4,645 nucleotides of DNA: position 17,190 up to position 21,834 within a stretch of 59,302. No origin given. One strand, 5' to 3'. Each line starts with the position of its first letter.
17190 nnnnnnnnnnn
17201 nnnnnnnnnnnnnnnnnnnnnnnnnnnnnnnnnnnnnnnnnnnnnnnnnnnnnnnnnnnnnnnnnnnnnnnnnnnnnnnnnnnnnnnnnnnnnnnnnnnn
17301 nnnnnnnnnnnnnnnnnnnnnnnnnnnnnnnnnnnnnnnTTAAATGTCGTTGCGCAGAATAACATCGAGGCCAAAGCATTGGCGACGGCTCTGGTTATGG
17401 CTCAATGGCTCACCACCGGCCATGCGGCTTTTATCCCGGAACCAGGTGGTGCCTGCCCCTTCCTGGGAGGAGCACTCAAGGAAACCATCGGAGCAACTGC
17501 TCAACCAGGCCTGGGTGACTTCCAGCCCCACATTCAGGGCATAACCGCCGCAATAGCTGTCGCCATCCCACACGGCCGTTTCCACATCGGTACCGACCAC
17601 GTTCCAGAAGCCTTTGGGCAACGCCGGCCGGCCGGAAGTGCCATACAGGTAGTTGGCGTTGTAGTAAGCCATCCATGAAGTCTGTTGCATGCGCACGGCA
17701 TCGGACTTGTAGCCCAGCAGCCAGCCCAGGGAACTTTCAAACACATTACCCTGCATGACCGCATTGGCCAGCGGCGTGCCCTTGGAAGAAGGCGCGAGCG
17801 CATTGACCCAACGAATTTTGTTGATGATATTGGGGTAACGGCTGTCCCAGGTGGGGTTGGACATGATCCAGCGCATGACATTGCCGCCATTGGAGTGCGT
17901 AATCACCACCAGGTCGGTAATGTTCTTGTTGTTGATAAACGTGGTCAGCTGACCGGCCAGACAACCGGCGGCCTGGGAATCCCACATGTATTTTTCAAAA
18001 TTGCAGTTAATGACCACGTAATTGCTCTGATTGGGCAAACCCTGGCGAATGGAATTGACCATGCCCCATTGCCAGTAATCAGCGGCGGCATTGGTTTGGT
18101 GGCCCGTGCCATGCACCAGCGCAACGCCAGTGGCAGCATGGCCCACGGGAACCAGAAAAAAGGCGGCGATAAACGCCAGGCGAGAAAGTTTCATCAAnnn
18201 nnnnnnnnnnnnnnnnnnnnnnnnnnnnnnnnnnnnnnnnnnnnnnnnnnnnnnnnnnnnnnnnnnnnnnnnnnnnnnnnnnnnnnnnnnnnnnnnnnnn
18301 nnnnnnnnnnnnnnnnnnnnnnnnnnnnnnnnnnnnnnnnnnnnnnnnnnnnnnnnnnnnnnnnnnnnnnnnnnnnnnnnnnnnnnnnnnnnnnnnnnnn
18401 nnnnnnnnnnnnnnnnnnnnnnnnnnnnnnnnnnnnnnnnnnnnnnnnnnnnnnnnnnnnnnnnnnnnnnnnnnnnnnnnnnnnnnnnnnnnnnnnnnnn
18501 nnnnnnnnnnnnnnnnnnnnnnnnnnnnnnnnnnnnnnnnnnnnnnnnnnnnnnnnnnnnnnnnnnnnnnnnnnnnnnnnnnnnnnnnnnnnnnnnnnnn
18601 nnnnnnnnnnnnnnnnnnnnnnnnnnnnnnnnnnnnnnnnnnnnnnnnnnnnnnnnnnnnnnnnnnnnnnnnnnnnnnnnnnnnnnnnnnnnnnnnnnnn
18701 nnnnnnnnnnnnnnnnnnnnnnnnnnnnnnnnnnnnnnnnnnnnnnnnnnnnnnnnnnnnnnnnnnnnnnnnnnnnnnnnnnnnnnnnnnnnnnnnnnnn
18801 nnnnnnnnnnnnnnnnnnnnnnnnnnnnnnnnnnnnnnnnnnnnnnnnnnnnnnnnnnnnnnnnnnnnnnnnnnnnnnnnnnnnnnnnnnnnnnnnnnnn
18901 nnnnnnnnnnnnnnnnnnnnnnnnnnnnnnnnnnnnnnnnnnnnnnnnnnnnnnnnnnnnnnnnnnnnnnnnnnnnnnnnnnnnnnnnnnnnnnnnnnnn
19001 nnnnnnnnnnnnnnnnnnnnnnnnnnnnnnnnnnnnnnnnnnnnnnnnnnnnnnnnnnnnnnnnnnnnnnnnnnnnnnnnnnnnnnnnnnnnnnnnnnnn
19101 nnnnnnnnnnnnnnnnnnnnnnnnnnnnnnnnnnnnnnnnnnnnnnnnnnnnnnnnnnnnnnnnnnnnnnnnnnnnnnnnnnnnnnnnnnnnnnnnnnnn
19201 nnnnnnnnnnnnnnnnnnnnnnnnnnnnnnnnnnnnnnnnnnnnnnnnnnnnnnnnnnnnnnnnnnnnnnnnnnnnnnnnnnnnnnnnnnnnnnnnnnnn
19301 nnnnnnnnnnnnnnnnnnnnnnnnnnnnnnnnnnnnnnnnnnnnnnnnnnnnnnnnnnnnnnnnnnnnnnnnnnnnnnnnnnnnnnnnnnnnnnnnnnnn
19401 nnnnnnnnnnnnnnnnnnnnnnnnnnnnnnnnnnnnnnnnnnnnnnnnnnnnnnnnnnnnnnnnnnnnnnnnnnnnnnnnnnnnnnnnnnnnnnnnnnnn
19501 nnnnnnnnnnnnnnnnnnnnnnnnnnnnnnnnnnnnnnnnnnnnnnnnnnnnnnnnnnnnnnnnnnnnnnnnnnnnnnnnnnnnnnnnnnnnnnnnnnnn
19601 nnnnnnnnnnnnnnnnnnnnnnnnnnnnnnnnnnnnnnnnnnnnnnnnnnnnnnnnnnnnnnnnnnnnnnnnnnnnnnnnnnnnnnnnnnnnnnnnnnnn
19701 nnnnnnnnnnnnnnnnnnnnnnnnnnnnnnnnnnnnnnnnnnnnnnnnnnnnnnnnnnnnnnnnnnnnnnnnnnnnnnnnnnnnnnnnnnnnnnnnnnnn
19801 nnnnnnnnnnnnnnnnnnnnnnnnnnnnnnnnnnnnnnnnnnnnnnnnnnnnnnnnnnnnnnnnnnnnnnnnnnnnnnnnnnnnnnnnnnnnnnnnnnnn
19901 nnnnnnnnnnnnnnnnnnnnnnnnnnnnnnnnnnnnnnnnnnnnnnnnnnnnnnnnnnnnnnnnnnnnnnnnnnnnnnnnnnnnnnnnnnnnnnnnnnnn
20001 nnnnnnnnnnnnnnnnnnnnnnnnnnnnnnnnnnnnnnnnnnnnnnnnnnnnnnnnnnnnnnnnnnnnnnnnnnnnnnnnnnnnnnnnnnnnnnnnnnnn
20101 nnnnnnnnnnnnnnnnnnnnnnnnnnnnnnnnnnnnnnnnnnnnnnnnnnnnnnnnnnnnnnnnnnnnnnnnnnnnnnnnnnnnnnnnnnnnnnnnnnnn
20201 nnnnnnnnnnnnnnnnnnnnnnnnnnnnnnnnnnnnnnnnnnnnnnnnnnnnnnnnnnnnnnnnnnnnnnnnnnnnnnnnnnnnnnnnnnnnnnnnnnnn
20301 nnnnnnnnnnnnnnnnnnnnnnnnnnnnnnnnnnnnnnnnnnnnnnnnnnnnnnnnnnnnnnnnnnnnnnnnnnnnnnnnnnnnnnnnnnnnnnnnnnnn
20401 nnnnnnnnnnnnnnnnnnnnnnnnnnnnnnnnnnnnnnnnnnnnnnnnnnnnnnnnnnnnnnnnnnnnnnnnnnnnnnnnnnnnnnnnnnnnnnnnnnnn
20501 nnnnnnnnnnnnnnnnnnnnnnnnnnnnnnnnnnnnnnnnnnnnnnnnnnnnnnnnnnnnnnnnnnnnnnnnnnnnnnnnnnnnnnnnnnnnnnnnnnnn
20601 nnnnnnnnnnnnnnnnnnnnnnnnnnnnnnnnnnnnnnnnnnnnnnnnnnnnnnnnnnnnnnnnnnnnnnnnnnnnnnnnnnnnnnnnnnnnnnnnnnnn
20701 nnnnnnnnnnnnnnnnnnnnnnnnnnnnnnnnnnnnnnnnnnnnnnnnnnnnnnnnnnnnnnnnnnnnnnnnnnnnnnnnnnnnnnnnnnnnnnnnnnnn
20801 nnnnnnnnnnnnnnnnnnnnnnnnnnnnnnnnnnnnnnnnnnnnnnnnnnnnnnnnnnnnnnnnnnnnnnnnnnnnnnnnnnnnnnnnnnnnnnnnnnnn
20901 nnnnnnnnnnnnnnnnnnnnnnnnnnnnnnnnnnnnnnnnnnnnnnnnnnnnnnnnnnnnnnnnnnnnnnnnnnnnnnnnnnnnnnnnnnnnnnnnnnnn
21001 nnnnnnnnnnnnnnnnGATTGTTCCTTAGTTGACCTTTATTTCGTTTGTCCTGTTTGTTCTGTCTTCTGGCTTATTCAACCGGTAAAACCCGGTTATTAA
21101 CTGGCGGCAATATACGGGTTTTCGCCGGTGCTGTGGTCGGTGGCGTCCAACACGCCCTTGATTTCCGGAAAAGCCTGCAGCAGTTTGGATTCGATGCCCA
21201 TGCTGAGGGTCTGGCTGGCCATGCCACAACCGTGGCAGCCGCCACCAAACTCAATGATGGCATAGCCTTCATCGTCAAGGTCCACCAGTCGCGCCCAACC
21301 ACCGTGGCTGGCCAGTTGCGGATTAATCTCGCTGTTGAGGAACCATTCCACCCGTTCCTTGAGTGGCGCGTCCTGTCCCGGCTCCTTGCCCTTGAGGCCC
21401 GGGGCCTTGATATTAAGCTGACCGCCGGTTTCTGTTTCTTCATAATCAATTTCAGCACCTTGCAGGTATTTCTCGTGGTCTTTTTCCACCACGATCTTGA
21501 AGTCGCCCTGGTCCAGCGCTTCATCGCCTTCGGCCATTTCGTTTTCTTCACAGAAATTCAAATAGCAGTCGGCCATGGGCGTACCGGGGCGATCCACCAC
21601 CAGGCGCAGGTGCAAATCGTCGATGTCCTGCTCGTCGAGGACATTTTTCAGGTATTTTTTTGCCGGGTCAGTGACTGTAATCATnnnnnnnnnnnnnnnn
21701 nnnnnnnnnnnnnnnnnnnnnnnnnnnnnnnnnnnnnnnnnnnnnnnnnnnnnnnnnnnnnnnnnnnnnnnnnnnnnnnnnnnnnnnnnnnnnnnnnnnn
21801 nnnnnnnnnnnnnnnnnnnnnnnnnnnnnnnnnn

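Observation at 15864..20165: Second, unrelated structured repeat family brackets and subdivides a 4-gene block next to tRNA-Thr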

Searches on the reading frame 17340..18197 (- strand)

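Call 13: search_protein_families(library=pfam, proteins=[window:17340-18197:-])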
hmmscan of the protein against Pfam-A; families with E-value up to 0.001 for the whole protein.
window:17340-18197:- (285 aa): 1 family
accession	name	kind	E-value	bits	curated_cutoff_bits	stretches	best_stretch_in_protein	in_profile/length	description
PF24096.1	DUF7379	-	0.00023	21.6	33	1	27-146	3-120/191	Domain of unknown function (DUF7379)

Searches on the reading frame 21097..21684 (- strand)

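Call 13: search_protein_families(library=pfam, proteins=[window:21097-21684:-])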
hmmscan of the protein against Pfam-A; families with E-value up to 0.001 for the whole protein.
window:21097-21684:- (195 aa): 2 families
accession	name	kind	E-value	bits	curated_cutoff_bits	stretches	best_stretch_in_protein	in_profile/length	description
PF01106.22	NifU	-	3.8e-18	65.8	27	1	112-178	1-66/67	NifU-like domain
PF01521.26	Fe-S_biosyn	-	1.4e-13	51.5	26.3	1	2-99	3-104/110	Iron-sulphur cluster biosynthesis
